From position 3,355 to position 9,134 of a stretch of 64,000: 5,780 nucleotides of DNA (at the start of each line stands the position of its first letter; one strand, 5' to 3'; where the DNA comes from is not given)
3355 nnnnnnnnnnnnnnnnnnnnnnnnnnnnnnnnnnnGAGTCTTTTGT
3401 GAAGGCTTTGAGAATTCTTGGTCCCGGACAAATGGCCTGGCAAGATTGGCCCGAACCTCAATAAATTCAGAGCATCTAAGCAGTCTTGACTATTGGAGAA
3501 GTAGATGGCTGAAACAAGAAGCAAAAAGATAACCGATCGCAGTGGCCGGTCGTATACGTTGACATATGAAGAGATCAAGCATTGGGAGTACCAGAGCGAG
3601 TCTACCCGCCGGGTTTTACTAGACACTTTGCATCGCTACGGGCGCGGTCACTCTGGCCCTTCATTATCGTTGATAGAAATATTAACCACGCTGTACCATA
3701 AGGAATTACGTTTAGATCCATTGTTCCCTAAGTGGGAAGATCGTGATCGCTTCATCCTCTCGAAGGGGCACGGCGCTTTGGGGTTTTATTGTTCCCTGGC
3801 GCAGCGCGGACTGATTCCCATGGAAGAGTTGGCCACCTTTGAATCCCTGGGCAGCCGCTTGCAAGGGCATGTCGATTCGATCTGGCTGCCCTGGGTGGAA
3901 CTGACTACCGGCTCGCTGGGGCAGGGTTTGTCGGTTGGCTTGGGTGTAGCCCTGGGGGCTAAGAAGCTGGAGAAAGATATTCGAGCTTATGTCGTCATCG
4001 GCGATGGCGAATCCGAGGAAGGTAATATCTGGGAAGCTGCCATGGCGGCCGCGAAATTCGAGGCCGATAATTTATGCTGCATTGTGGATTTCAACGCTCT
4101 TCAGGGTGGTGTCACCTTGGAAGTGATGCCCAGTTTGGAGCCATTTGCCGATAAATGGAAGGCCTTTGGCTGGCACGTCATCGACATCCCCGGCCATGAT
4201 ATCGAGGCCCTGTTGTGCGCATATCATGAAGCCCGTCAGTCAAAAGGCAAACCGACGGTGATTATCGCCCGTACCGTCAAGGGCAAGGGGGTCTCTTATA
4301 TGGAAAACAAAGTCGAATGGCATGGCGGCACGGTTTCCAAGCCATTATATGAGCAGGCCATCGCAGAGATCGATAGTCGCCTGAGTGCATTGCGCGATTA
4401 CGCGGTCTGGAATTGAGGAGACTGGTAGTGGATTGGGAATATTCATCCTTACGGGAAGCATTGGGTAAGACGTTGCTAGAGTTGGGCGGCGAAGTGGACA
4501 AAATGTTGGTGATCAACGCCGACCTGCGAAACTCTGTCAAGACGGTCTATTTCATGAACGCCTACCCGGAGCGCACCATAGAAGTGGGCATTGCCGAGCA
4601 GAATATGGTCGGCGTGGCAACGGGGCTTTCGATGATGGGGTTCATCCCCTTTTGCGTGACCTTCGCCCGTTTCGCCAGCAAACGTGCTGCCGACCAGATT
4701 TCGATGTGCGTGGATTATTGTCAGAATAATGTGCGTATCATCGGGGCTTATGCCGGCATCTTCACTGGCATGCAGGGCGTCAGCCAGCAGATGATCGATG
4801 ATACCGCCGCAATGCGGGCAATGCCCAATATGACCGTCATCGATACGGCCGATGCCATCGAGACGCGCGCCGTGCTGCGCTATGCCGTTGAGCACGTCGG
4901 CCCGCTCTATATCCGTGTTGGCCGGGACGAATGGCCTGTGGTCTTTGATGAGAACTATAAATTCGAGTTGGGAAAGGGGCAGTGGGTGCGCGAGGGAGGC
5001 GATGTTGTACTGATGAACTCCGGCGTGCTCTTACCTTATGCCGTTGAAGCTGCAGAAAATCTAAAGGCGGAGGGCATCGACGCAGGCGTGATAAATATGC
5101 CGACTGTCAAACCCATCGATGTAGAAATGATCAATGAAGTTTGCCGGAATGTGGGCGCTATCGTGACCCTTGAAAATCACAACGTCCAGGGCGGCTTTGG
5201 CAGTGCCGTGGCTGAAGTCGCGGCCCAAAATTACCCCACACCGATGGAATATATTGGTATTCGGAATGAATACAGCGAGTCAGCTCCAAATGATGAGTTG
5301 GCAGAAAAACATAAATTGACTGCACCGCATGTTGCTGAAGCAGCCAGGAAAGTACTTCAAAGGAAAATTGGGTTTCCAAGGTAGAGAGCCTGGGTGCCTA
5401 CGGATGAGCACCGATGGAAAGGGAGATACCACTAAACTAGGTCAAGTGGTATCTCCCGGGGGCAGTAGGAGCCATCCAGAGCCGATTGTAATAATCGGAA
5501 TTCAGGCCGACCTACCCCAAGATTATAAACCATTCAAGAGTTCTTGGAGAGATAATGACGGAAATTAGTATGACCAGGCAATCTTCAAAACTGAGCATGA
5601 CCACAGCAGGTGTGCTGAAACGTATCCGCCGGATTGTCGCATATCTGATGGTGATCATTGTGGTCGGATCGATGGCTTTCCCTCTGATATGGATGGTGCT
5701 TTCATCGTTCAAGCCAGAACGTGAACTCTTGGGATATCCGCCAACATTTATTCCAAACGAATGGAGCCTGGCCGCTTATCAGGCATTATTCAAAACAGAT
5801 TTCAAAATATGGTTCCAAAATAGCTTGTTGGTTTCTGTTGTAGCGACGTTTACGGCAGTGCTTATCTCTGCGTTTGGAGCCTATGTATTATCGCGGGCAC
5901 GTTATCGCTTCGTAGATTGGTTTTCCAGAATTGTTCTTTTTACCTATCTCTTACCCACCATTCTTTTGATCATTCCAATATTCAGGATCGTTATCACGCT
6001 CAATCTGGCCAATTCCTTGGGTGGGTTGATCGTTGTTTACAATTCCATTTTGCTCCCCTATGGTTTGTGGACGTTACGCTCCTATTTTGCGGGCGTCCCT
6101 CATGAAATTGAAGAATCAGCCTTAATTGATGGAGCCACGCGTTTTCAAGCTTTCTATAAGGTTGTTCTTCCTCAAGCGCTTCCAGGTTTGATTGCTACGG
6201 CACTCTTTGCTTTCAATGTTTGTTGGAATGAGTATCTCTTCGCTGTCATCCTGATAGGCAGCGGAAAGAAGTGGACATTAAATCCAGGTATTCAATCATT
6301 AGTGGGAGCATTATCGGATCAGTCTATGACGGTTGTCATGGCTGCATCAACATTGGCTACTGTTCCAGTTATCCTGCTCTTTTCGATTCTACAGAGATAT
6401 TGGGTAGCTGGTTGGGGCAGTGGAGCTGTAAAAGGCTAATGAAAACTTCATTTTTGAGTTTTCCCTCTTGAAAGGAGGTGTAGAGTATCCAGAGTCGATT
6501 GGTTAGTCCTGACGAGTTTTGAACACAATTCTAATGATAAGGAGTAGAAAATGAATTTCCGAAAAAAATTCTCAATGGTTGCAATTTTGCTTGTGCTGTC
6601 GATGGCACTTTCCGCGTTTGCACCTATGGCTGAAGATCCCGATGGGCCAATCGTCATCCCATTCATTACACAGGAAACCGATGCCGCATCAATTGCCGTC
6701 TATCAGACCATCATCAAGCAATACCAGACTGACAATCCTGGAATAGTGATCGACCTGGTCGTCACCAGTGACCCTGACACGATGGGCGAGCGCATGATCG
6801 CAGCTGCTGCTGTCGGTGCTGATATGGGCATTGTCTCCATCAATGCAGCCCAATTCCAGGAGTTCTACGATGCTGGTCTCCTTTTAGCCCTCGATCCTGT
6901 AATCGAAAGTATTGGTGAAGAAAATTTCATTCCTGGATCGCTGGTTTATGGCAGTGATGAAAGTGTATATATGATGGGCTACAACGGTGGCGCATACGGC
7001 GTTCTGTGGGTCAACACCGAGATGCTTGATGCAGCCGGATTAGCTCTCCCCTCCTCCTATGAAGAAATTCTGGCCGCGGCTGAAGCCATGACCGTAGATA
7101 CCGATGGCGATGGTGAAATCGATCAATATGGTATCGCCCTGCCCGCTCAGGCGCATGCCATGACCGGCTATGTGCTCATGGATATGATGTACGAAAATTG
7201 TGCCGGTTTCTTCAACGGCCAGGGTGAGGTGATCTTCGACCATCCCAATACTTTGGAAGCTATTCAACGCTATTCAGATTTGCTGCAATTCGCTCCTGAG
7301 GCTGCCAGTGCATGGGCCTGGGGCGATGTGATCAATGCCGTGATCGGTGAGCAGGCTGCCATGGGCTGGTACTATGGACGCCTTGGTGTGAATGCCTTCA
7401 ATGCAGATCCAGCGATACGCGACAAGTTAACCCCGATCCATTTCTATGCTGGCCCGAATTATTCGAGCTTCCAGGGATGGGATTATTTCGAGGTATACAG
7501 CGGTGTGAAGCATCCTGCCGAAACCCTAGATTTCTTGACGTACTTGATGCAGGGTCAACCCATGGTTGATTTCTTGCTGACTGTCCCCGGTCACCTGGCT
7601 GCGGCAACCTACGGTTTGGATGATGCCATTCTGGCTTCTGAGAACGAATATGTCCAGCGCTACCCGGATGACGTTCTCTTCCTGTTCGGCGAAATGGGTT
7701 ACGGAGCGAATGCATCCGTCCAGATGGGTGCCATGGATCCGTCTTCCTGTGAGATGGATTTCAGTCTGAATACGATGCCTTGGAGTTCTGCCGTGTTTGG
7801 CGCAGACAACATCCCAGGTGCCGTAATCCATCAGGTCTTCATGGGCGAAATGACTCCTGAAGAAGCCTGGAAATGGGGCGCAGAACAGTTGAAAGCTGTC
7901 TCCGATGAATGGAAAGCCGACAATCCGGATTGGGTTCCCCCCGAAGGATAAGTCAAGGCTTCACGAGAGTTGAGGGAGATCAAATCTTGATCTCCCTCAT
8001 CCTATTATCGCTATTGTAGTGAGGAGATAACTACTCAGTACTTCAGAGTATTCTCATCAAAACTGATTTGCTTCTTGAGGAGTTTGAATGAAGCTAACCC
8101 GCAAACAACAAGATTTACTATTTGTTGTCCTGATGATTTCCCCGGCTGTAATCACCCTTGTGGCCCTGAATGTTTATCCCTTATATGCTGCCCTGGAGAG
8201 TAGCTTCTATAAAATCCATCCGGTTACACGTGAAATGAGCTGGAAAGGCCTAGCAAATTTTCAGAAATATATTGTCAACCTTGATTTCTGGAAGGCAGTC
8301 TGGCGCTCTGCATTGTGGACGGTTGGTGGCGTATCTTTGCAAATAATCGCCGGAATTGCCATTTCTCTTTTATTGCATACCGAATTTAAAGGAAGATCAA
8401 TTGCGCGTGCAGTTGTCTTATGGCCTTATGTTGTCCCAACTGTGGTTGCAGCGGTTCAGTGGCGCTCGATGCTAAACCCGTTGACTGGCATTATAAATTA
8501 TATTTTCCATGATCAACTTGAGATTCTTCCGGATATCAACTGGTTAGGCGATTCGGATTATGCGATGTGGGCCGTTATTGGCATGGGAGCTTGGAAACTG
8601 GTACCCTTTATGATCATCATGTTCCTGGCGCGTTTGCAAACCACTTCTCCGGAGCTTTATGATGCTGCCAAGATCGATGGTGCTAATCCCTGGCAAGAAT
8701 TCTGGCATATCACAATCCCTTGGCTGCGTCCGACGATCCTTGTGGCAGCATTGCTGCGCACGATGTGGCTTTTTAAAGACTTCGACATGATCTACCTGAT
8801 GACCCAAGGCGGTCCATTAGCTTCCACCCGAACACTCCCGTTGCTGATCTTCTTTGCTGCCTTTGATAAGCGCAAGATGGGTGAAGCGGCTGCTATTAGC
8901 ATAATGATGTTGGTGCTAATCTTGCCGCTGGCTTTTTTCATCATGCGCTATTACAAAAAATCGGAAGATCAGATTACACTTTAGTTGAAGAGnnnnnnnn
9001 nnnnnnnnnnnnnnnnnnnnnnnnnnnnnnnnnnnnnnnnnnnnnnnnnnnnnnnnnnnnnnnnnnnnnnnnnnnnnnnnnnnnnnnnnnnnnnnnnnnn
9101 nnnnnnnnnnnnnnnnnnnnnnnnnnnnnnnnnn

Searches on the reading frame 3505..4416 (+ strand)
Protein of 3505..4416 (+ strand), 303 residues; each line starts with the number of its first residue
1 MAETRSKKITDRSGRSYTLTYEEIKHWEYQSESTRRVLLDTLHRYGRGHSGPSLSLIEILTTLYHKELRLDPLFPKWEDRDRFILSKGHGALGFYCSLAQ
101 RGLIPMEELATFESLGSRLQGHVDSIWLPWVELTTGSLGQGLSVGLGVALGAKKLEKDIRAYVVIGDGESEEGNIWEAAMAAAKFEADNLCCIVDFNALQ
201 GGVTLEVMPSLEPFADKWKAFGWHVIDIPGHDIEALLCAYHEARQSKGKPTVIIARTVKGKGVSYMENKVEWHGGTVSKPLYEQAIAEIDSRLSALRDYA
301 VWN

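Call 3: search_protein_families(library=pfam, proteins=[window:3505-4416:+], max_evalue=1)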
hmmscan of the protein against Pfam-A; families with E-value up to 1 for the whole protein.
window:3505-4416:+ (303 aa): 5 families
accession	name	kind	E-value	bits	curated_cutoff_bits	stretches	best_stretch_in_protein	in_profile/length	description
PF00456.26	Transketolase_N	-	3.4e-48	164.8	22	1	34-278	9-264/334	Transketolase, thiamine diphosphate binding domain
PF00676.26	E1_dh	-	1e-07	31.7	22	1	136-255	101-222/300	Dehydrogenase E1 component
PF13292.11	DXP_synthase_N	-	3.4e-05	23.7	21.2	1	31-197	22-171/274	1-deoxy-D-xylulose-5-phosphate synthase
PF02775.26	TPP_enzyme_C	-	0.0026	18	21.9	1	142-170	30-58/151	Thiamine pyrophosphate enzyme, C-terminal TPP binding domain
PF09364.15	XFP_N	-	0.082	12.2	23.7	1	136-185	134-188/364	XFP N-terminal domain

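Call 30: search_protein_families(library=ncbifam, proteins=[window:3505-4416:+], max_evalue=0.00001)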
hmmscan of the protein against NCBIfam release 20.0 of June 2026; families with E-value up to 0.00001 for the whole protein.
window:3505-4416:+ (303 aa): 11 families
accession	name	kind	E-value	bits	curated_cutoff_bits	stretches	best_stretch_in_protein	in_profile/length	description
NF004559.0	PRK05899.2-5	equivalog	1.3e-83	281.4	488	1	22-292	13-282/627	transketolase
NF004556.0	PRK05899.2-2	equivalog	5.7e-70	236.3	575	1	19-290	9-277/639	transketolase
TIGR00232.1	tktlase_bact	equivalog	5.4e-48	163.8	682.25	1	33-279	6-263/654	transketolase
NF004558.0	PRK05899.2-4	equivalog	2.4e-39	135.3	788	1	35-279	11-260/651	transketolase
TIGR00759.1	aceE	equivalog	3.2e-11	41.9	859.9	1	214-267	344-398/885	pyruvate dehydrogenase (acetyl-transferring), homodimeric type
TIGR00204.1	dxs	equivalog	4.9e-11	41.9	465.95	0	19-190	10-165/616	1-deoxy-D-xylulose-5-phosphate synthase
TIGR03186.1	AKGDH_not_PDH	exception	7.4e-09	34.4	1408.3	1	225-266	355-396/889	alpha-ketoglutarate dehydrogenase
TIGR03182.1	PDH_E1_alph_y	equivalog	3.7e-08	32.6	393.85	1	136-268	110-244/315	pyruvate dehydrogenase (acetyl-transferring) E1 component subunit alpha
TIGR03181.1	PDH_E1_alph_x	equivalog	9.3e-08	31.3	411.35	1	138-246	124-231/341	pyruvate dehydrogenase (acetyl-transferring) E1 component subunit alpha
NF008968.0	PRK12315.1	subfamily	2.5e-06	26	510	0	142-273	120-260/582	1-deoxy-D-xylulose-5-phosphate synthase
NF003616.0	PRK05261.1-1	subfamily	4.4e-06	25.2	777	0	132-232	137-237/788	phosphoketolase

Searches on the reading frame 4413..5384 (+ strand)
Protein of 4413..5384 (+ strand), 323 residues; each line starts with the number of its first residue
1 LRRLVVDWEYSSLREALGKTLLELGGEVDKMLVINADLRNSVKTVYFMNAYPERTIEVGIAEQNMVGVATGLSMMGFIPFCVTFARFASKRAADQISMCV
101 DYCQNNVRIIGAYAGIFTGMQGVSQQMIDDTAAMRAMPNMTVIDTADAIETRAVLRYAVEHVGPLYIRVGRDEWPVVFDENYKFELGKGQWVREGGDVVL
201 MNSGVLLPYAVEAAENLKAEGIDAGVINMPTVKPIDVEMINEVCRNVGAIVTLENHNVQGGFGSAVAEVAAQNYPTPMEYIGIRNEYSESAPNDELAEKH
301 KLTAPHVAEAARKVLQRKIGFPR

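Call 3: search_protein_families(library=pfam, proteins=[window:4413-5384:+], max_evalue=1)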
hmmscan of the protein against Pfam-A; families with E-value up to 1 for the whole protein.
window:4413-5384:+ (323 aa): 4 families
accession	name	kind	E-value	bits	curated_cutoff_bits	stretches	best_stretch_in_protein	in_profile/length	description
PF02779.29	Transket_pyr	-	8.3e-36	123.7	27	1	12-173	4-171/174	Transketolase, pyrimidine binding domain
PF02780.25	Transketolase_C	-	3.5e-28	98.4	25.9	1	187-307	1-124/124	Transketolase, C-terminal domain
PF17147.9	PFOR_II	-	2.2e-06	28.4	27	1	197-280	2-88/102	Pyruvate:ferredoxin oxidoreductase core domain II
PF22613.1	Transketolase_C_1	-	1.2e-05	25.9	27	1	196-238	12-54/113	Transketolase-like TK C-terminal domain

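Call 30: search_protein_families(library=ncbifam, proteins=[window:4413-5384:+], max_evalue=0.00001)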
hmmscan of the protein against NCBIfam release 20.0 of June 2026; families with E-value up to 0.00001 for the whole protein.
window:4413-5384:+ (323 aa): 10 families
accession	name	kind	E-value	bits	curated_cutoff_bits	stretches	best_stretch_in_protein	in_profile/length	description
NF004559.0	PRK05899.2-5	equivalog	2.6e-75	253.9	488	1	13-316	320-625/627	transketolase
TIGR00204.1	dxs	equivalog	8.1e-52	176.6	465.95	1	12-315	311-615/616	1-deoxy-D-xylulose-5-phosphate synthase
NF004556.0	PRK05899.2-2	equivalog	3.7e-47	160.9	575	1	13-315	324-638/639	transketolase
NF008968.0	PRK12315.1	subfamily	4.5e-35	121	510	1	16-314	284-580/582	1-deoxy-D-xylulose-5-phosphate synthase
NF003933.0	PRK05444.2-2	equivalog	6.4e-31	107.5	395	1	14-314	292-604/606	1-deoxy-D-xylulose-5-phosphate synthase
TIGR00232.1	tktlase_bact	equivalog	1e-24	86.9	682.25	1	12-315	350-653/654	transketolase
NF006667.0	PRK09212.1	subfamily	4.8e-20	71.7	321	1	51-285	49-295/327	pyruvate dehydrogenase complex E1 component subunit beta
NF008854.0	PRK11892.1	equivalog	5.4e-20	71.5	454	1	52-272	188-417/464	pyruvate dehydrogenase complex E1 component subunit beta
NF004558.0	PRK05899.2-4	equivalog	3.2e-13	49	788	1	28-309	360-644/651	transketolase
NF007201.0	PRK09622.1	equivalog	5.6e-08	32.1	590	1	193-276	265-348/405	2-oxoacid:ferredoxin oxidoreductase subunit alpha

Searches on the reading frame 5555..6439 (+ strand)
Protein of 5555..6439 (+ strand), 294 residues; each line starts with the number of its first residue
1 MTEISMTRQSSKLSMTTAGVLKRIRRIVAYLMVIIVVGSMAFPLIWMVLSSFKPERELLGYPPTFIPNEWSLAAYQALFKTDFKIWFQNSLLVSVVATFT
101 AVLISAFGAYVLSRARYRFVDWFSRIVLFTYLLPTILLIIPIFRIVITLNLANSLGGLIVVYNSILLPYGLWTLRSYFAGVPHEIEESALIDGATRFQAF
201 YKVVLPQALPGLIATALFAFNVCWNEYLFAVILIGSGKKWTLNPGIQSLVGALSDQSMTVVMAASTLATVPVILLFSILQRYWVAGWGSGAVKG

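Call 13: search_protein_families(library=pfam, proteins=[window:5555-6439:+], max_evalue=0.001)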
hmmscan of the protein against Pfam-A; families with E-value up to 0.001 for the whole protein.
window:5555-6439:+ (294 aa): 1 family
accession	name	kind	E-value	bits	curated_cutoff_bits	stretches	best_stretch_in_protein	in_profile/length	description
PF00528.27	BPD_transp_1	-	5.6e-17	62.5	26.4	1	109-282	9-177/184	Binding-protein-dependent transport system inner membrane component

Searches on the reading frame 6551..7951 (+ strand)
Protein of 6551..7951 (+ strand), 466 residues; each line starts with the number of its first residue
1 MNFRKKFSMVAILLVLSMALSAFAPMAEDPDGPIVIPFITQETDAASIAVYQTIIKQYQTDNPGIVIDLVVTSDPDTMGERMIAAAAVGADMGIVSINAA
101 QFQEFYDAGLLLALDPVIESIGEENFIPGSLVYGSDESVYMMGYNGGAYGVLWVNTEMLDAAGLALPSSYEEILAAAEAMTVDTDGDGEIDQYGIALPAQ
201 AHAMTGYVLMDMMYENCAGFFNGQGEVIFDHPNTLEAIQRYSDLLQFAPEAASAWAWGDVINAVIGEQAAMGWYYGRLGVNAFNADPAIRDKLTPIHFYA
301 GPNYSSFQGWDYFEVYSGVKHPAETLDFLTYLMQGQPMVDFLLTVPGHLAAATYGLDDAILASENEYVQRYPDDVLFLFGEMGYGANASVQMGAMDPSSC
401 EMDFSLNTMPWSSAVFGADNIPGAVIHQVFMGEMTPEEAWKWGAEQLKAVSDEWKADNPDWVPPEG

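Call 13: search_protein_families(library=pfam, proteins=[window:6551-7951:+], max_evalue=0.001)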
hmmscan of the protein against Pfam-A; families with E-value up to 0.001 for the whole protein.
window:6551-7951:+ (466 aa): 2 families
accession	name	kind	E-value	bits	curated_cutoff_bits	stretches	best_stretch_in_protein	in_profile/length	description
PF01547.30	SBP_bac_1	-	4.6e-18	66.7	26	1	50-332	9-300/307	Bacterial extracellular solute-binding protein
PF13416.11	SBP_bac_8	-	2.3e-15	57.6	27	1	54-338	2-249/279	Bacterial extracellular solute-binding protein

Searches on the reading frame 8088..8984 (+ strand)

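Call 13: search_protein_families(library=pfam, proteins=[window:8088-8984:+], max_evalue=0.001)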
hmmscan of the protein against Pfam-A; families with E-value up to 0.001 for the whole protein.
window:8088-8984:+ (298 aa): 1 family
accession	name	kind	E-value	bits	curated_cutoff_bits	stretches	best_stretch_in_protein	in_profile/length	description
PF00528.27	BPD_transp_1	-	1.6e-20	74.1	26.4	1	86-289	2-175/184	Binding-protein-dependent transport system inner membrane component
